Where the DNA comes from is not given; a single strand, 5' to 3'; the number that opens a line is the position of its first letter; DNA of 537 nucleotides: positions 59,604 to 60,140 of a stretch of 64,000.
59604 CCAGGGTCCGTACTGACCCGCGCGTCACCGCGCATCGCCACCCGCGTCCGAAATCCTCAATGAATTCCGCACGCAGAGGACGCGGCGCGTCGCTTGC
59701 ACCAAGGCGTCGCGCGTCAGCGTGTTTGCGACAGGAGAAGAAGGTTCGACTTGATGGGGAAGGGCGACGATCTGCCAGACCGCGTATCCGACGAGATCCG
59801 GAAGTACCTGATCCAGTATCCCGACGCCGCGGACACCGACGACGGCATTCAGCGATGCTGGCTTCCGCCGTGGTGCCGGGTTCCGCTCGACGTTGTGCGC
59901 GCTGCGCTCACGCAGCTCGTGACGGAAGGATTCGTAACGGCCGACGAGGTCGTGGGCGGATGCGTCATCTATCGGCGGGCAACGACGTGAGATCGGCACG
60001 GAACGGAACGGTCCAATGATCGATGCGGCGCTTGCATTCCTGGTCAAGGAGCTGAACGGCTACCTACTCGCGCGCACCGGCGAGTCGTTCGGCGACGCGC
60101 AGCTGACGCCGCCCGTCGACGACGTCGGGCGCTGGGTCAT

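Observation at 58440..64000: Start of a contractile-injection-system (eCIS/tailocin-like) locus with its own sigma-54 activator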

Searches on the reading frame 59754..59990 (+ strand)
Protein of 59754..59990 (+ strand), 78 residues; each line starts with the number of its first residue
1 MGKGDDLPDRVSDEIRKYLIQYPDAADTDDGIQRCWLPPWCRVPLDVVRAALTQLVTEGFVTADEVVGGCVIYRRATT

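Call 5: search_protein_families(library=pfam, max_evalue=0.01, proteins=[window:59754-59990:+])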
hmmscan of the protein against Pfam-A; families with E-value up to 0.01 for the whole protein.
window:59754-59990:+ (78 aa): 0 families

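Call 47: find_related_loci(query=A3, collection=metagenome_contigs, flank=8000)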
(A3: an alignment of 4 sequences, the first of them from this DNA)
Query A3 (78 aa) in metagenome_contigs; peptide patterns used: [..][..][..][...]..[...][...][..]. (x = any residue, [..] = any of these).
245 stretches matched a pattern; 13 encode a relative of the query (tblastn E <= 1e-3); 13 distinct loci.
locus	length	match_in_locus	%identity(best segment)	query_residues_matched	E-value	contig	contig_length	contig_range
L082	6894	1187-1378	42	11-73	1e-9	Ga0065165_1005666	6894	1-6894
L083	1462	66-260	42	11-74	8e-9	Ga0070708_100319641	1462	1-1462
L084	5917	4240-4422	38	13-73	2e-8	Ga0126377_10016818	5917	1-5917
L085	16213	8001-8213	34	7-74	4e-8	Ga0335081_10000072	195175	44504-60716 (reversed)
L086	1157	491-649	38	10-61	4e-8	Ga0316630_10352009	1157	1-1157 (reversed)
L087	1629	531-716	40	14-74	3e-7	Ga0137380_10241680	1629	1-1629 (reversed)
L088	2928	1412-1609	36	10-74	7e-7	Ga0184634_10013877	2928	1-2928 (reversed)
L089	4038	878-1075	36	10-74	7e-7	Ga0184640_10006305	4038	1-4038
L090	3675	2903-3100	32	10-74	2e-6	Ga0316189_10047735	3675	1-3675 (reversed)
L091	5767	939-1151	32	7-74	6e-6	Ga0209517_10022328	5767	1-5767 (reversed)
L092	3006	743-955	32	7-74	6e-6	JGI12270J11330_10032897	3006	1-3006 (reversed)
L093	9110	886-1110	32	7-78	6e-6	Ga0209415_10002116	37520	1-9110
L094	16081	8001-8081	48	11-37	2e-5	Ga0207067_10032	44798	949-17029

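Call 50: find_homologous_proteins(query=A3, max_evalue=0.001)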
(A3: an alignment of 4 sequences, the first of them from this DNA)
Query A3 (4 sequences) (78 aa, profile of the alignment): 47 proteins with E <= 0.001 among 318 candidates.
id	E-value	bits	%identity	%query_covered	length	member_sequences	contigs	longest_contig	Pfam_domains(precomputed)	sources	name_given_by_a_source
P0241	5.3e-35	137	35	86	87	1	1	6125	-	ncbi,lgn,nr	ncbi:MAG TPA: hypothetical protein VN260_05625 [Dissulfurispiraceae bacterium]|nr:hypothetical prote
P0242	3.2e-31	125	100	100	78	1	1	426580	-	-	-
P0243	1.9e-29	119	34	71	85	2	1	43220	-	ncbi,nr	ncbi:MAG TPA: hypothetical protein VHB46_01950 [Burkholderiales bacterium]|nr:hypothetical protein [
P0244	1.1e-28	117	83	100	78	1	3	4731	-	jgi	jgi:hypothetical protein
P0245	1.8e-28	116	55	95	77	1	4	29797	-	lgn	-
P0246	6.9e-24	101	67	96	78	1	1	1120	-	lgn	-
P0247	1.1e-23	101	73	96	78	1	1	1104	-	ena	-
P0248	7.2e-23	98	74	95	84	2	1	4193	-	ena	-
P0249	7.8e-23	98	60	100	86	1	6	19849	-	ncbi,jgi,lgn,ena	jgi:hypothetical protein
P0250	8.0e-23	98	65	96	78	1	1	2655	-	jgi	jgi:hypothetical protein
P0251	3.9e-22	96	36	92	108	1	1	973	-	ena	-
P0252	4.8e-22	95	61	96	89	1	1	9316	-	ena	-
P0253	6.6e-22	95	39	85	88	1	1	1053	-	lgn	-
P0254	7.3e-22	95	70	99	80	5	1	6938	-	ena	-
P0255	2.4e-20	90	32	74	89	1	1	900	-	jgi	jgi:hypothetical protein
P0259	3.9e-19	86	32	92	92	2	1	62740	-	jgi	jgi:hypothetical protein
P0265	4.9e-18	83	33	69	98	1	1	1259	-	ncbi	-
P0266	1.3e-17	81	37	82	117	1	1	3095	-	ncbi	-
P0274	1.3e-16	78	35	86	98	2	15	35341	-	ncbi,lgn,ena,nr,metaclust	ncbi:MAG: hypothetical protein A2X56_08650 [Nitrospirae bacterium GWC2_57_13]|nr:MAG: hypothetical p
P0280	7.8e-15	72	36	82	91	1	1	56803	-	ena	-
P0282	2.9e-14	70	28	91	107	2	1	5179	-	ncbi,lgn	-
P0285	1.8e-13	68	35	68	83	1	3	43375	-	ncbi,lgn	-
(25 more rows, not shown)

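Call 51: find_encoding_contigs(protein=P0244, flank=10000, max_places=3)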
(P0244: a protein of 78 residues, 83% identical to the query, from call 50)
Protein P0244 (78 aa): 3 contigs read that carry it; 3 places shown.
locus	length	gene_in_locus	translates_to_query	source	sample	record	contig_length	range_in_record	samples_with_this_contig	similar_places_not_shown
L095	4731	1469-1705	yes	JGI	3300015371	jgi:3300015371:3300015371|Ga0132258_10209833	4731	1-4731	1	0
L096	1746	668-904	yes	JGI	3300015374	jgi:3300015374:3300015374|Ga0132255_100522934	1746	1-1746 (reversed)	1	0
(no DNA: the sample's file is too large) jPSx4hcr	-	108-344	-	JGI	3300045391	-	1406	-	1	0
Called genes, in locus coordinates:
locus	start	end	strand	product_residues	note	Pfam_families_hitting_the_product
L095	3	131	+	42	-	?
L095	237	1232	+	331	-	PF00158:Sigma54_activat, PF14532:Sigma54_activ_2, PF00004:AAA (weak), PF07728:AAA_5, PF25601:AAA_lid_14, PF02954:HTH_8 (weak)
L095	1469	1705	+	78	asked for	-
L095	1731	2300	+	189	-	PF14065:Pvc16_N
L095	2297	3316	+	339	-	-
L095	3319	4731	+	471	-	?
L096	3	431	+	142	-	?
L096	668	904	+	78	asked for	-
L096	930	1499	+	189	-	PF14065:Pvc16_N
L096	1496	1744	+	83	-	?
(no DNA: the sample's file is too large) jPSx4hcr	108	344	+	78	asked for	-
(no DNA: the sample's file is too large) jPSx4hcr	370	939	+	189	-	PF14065:Pvc16_N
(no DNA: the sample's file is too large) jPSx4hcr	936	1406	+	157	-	?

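Call 52: find_encoding_contigs(protein=P0249, flank=10000, max_places=3)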
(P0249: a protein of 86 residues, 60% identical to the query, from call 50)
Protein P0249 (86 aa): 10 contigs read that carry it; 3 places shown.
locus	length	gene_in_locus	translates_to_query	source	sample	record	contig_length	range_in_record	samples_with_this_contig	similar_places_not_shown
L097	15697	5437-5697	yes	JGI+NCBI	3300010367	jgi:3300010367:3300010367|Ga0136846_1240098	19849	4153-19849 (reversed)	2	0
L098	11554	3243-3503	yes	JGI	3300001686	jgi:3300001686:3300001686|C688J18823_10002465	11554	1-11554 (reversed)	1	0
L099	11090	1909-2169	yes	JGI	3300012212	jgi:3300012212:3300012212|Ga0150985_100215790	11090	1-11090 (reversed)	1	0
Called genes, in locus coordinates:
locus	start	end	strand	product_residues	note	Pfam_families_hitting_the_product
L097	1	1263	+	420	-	?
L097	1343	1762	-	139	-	PF12680:SnoaL_2 (weak)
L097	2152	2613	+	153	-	PF00106:adh_short, PF13561:adh_short_C2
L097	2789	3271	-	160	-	PF19371:DUF5946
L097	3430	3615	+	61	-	PF14255:Zn_ribbon_21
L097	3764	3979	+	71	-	PF13618:Gluconate_2-dh3 (weak)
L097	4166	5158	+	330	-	PF00158:Sigma54_activat, PF14532:Sigma54_activ_2, PF00004:AAA, PF07728:AAA_5, PF25601:AAA_lid_14, PF02954:HTH_8 (faint)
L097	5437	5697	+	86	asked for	-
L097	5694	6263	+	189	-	PF14065:Pvc16_N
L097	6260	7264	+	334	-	-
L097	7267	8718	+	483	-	PF04984:Phage_sheath_1 (weak), PF17482:Phage_sheath_1C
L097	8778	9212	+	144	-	PF06841:Phage_T4_gp19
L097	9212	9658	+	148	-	PF06841:Phage_T4_gp19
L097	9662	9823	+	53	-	PF19265:DUF5908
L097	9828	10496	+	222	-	PF19266:CIS_tube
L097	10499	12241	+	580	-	PF04717:Phage_base_V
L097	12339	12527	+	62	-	PF05488:PAAR_motif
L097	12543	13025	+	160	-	PF10934:Sheath_initiator (weak), PF04965:GPW_gp25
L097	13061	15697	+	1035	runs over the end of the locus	-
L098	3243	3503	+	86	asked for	-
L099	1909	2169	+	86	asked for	-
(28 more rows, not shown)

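Call 53: find_encoding_contigs(protein=P0254, flank=10000, max_places=2)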
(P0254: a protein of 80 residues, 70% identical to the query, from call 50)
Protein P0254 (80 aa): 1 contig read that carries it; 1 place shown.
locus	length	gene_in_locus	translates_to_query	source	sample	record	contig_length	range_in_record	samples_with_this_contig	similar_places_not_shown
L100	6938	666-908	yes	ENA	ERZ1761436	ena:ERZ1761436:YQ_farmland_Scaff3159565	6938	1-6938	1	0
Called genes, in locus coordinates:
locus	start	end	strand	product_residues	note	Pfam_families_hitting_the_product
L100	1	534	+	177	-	?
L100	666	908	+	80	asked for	-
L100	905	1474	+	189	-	PF14065:Pvc16_N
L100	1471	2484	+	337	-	-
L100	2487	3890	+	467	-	PF04984:Phage_sheath_1 (weak), PF17482:Phage_sheath_1C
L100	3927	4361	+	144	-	PF06841:Phage_T4_gp19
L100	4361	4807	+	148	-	PF06841:Phage_T4_gp19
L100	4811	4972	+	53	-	PF19265:DUF5908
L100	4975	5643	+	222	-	PF19266:CIS_tube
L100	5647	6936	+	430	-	?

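Call 62: search_protein_families(library=ncbifam, max_evalue=0.001, proteins=[window:59754-59990:+])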
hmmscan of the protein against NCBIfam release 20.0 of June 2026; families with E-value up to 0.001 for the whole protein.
window:59754-59990:+ (78 aa): 0 families

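Call 63: list_cluster_members(proteins=[P0249, P0285, P0274, P0282, P0265, P0266, P0241, P0243])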
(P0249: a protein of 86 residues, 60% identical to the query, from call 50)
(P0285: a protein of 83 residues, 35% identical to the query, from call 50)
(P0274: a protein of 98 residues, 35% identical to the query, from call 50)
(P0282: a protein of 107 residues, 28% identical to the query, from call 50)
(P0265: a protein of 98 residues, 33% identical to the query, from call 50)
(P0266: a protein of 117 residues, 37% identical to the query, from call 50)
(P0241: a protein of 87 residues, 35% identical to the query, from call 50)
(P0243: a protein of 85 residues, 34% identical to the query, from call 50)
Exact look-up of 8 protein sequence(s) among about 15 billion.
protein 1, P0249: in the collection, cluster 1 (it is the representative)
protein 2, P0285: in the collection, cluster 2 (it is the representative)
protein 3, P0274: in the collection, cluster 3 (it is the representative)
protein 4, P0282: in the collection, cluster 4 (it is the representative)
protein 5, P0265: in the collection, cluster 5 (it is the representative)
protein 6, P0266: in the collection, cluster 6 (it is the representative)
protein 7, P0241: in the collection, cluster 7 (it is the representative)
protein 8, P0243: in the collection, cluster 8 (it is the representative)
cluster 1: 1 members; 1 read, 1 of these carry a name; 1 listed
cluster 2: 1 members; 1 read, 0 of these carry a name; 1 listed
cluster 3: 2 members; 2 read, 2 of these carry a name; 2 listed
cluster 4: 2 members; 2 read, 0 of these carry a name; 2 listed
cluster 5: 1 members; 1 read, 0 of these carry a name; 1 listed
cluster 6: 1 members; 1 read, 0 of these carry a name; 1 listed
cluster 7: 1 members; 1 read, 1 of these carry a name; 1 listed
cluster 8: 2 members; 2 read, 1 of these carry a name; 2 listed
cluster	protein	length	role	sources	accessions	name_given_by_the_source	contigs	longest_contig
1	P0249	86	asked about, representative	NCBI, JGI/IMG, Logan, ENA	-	hypothetical protein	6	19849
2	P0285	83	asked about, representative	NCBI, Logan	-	-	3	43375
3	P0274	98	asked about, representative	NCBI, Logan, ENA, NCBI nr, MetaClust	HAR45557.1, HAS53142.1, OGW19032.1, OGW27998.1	MAG: hypothetical protein A2X56_08650 [Nitrospirae bacterium GWC2_57_13] | MAG: hypothetical protein A2072_08460 [Nitrospirae bacterium GWC1_57_7] | status=active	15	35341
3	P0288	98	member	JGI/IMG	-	hypothetical protein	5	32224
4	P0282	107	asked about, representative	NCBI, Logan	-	-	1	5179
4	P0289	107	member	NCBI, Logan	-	-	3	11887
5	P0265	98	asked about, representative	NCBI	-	-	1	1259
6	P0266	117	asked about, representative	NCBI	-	-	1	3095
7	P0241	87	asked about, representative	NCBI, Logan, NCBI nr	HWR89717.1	MAG TPA: hypothetical protein VN260_05625 [Dissulfurispiraceae bacterium] | hypothetical protein [Dissulfurispiraceae bacterium]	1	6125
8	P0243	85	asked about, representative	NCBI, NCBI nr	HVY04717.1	MAG TPA: hypothetical protein VHB46_01950 [Burkholderiales bacterium] | hypothetical protein [Burkholderiales bacterium]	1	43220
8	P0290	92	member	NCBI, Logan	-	-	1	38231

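Call 65: find_encoding_contigs(protein=P0274, flank=8000, max_places=1)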
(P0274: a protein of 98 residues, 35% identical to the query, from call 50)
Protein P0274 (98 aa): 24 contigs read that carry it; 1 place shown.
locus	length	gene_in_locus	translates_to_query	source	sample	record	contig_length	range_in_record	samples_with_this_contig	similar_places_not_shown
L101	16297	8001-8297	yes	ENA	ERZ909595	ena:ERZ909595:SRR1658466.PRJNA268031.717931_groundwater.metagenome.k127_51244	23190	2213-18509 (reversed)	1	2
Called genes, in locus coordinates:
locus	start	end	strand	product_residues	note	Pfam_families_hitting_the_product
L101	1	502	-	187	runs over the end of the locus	PF04011:LemA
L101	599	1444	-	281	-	PF02621:VitK2_biosynth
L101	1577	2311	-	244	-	PF01048:PNP_UDP_1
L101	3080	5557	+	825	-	PF01590:GAF (weak), PF13185:GAF_2, PF13492:GAF_3, PF00989:PAS, PF13188:PAS_8 (weak), PF13426:PAS_9, PF08447:PAS_3, PF02518:HATPase_c, +1 more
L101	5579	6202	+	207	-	PF00072:Response_reg, PF00196:GerE, PF08281:Sigma70_r4_2 (weak), PF13384:HTH_23 (weak)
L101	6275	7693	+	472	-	PF00158:Sigma54_activat, PF14532:Sigma54_activ_2, PF07728:AAA_5 (faint), PF25601:AAA_lid_14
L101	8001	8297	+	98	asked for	-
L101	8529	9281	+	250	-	-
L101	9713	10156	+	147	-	-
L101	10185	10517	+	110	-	-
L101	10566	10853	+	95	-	-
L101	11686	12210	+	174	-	PF02253:PLA1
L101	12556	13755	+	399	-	PF01264:Chorismate_synt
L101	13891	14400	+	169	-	PF13238:AAA_18, PF01202:SKI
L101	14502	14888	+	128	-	PF01627:Hpt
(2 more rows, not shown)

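Call 66: find_encoding_contigs(protein=P0259, flank=8000, max_places=1)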
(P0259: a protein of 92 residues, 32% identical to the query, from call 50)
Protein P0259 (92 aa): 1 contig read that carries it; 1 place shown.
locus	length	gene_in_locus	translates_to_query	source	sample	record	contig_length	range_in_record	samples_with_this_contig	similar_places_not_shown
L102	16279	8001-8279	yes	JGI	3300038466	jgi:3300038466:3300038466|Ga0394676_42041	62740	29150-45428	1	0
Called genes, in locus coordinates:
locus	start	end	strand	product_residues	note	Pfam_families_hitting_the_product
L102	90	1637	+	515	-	PF00590:TP_methylase, PF02602:HEM4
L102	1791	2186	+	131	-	PF01521:Fe-S_biosyn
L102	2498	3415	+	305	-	PF00490:ALAD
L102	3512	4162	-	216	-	PF13462:Thioredoxin_4, PF13743:Thioredoxin_5 (faint), PF01323:DSBA (weak)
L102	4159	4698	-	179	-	PF02600:DsbB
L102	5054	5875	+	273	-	PF00072:Response_reg, PF00165:HTH_AraC, PF12833:HTH_18, PF00165:HTH_AraC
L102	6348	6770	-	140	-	-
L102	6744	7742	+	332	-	PF00158:Sigma54_activat, PF14532:Sigma54_activ_2, PF25601:AAA_lid_14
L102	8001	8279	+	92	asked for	-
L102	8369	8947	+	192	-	PF14065:Pvc16_N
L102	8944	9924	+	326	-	-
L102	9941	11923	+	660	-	PF04984:Phage_sheath_1, PF17482:Phage_sheath_1C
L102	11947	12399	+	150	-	PF06841:Phage_T4_gp19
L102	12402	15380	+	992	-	-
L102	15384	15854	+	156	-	PF06841:Phage_T4_gp19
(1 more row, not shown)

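Call 67: find_encoding_contigs(protein=P0280, flank=8000, max_places=1)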
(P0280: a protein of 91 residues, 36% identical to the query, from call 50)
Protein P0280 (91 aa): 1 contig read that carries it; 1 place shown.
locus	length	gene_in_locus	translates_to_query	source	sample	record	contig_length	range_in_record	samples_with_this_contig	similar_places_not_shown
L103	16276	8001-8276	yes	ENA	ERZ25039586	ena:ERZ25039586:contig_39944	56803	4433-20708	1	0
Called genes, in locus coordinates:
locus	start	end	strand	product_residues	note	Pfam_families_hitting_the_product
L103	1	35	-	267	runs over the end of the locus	PF02602:HEM4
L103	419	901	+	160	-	-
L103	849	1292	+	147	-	PF13428:TPR_14 (faint), PF13174:TPR_6 (faint), PF13431:TPR_17 (faint), PF13424:TPR_12 (weak), PF13432:TPR_16, PF21033:RMD1-3 (weak), PF12895:ANAPC3 (weak), PF14559:TPR_19, +5 more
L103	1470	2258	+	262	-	PF01933:CofD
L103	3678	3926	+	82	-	PF00132:Hexapep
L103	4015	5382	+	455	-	PF13230:GATase_4 (weak), PF13522:GATase_6, PF13537:GATase_7, PF01380:SIS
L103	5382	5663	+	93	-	PF01380:SIS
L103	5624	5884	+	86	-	-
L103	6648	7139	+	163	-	PF00158:Sigma54_activat, PF14532:Sigma54_activ_2 (weak)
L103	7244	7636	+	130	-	PF00158:Sigma54_activat (weak), PF25601:AAA_lid_14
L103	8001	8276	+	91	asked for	-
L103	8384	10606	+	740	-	PF22977:WHD, PF00004:AAA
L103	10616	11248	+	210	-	PF13699:eCIS_core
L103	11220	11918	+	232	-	PF00691:OmpA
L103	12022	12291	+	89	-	-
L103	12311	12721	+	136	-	PF03692:CxxCxxCC (weak)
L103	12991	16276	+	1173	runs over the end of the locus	PF13699:eCIS_core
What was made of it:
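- On Contractile injection system of the eCIS/Afp-PVC superfamily (clade I, AlgoCIS-like Ib): An ATPase and eCIS_core genes follow the same regulatory cassette in L103 (call 67).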

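Call 68: find_encoding_contigs(protein=P0285, flank=8000, max_places=1)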
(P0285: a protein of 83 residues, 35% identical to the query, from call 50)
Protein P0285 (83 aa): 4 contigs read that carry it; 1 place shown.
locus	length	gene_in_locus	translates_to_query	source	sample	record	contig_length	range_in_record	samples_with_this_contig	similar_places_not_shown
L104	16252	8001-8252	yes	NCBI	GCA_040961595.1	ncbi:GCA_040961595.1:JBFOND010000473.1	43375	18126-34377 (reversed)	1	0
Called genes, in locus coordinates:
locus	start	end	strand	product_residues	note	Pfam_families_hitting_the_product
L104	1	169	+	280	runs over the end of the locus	PF20181:DUF6544, PF21900:DUF6920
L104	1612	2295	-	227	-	PF02525:Flavodoxin_2, PF03358:FMN_red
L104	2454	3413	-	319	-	PF00561:Abhydrolase_1, PF12146:Hydrolase_4, PF12697:Abhydrolase_6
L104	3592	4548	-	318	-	PF02558:ApbA, PF03807:F420_oxidored (weak), PF08546:ApbA_C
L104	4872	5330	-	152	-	PF03061:4HBT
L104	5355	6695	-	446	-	PF02036:SCP2 (weak)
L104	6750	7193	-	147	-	PF01047:MarR, PF12802:MarR_2, PF13412:HTH_24 (faint), PF01325:Fe_dep_repress (faint)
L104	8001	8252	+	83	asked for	-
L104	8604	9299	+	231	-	-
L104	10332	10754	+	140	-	PF20332:DUF6627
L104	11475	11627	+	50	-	-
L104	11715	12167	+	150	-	-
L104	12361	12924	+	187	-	-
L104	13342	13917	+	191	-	-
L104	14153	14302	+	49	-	-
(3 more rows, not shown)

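Call 72: predict_structure(alignment_id=A5)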
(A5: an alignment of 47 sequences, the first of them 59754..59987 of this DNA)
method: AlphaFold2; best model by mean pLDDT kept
length: 78 residues; sequences in the alignment: 47
mean_pLDDT: 90.2   pTM: 0.78
mean pLDDT of the five models: 90.2, 88.3, 87.9, 87.3, 84.2
residues with pLDDT >= 90: 61; 70-90: 11; 50-70: 3; < 50: 3
segments of 3 or more residues with pLDDT < 50: 1-3
pLDDT, mean of each block of 10 residues (from residue 1): 70 96 94 92 93 96 91 89
secondary structure, 60 per line:
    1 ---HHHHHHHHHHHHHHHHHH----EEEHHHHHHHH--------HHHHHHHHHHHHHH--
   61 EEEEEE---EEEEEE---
elements in order: H4-21 E26-28 H29-36 H45-58 E61-66 E70-75
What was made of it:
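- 59754..59990 (+): 78-aa stand-alone winged-helix protein, the first gene after the sigma-54 promoter. It belongs to a rare, unnamed family that travels with the activator. The AlphaFold model has pLDDT 90 with H-S-H-H-S-S winged-helix topology (call 72).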

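Call 75: fold_search(model_id=the predicted structure, library=pdb)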
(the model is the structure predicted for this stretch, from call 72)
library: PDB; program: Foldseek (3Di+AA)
matches with E <= 10: 1417; with E <= 0.001: 0
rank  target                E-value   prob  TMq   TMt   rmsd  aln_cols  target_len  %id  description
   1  6zxg_Z                5.7e-03  1.00  0.55  0.53   3.7        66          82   21  Cryo-EM structure of a late human pre-40S ribosomal subunit - State H1 (released 2020-12-02)
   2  7ne9_AAA              7.4e-03  1.00  0.69  0.47   1.8        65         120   20  A single sensor controls large variations in zinc quotas in a marine cyanobacterium (released 2022-03-02)
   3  9fxo_Sa               7.4e-03  1.00  0.60  0.57   3.1        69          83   16  CRYO-EM STRUCTURE OF LEISHMANIA MAJOR 80S RIBOSOME WITH A/P/E-SITE TRNA AND MRNA : LM32CS1C1 M2 OE MUTANT (released 2025-07-23)
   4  9hl9_Sa               8.4e-03  1.00  0.59  0.57   3.8        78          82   18  CRYO-EM STRUCTURE OF LEISHMANIA MAJOR 80S RIBOSOME WITH P/E-site tRNA AND mRNA : LM14Cs1H3 sKO STRAIN (released 2025-10-15)
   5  7qiy_P                8.4e-03  1.00  0.54  0.55   3.9        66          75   21  Specific features and methylation sites of a plant ribosome. 40S head ribosomal subunit. (released 2022-06-15)
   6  9c3h_Sc               9.0e-03  1.00  0.61  0.58   2.7        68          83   22  Structure of the CNOT3-bound human 80S ribosome with tRNA-ARG in the P-site. (released 2024-12-04)
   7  7o7y_Ay               9.6e-03  1.00  0.60  0.56   3.1        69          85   22  Rabbit 80S ribosome stalled close to the mutated SARS-CoV-2 slippery site by a pseudoknot (high resolution) (released 2021-06-02)
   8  7r4x_Z                9.6e-03  1.00  0.59  0.63   3.2        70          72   21  Cryo-EM reconstruction of the human 40S ribosomal subunit - Full map (released 2023-02-22)
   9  8rxh_Sa               9.6e-03  1.00  0.60  0.46   3.1        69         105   17  CRYO-EM STRUCTURE OF LEISHMANIA MAJOR 80S RIBOSOME WITH A/P/E-site tRNA AND mRNA : PARENTAL STRAIN (released 2024-05-15)
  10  5aj0_BZ               1.0e-02  1.00  0.60  0.56   2.9        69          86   22  Cryo electron microscopy of actively translating human polysomes (POST state). (released 2015-05-20)
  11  9rhu_k1               1.1e-02  1.00  0.60  0.63   3.0        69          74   22  Rabbit 80S ribosome in complex with eRF1-AAQ, stalled at the Stop codon in mutated F2A sequence (released 2026-01-21)
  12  22tu_SZ               1.1e-02  1.00  0.60  0.63   3.0        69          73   22  Human 80S ribosome in complex with DHX29 (released 2026-04-01)
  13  9kkf_SZ               1.1e-02  1.00  0.59  0.61   2.9        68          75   22  Structure of the human 40S ribosome complexed with HCV IRES and eIF3 (released 2025-12-03)
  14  8a3w_Sa               1.3e-02  1.00  0.60  0.65   3.0        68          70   16  CRYO-EM STRUCTURE OF LEISHMANIA MAJOR 80S RIBOSOME : WILD TYPE (released 2023-12-20)
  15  9spf_SZ               1.3e-02  1.00  0.59  0.54   3.1        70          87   21  CRYO-EM STRUCTURE OF HUMAN 80S RIBOSOME WITH A/P/E-SITE TRNA AND MRNA CONTAINING N1-METHYLPSEUDOURIDINE (released 2026-01-21)
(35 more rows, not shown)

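Call 81: search_protein_families(library=phrogs, max_evalue=0.001, proteins=[window:59754-59990:+])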
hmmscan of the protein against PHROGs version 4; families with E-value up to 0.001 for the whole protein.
window:59754-59990:+ (78 aa): 0 families
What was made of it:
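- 59754..59990 (+): No Pfam, NCBIfam or PHROG match (calls 5, 62, 81).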
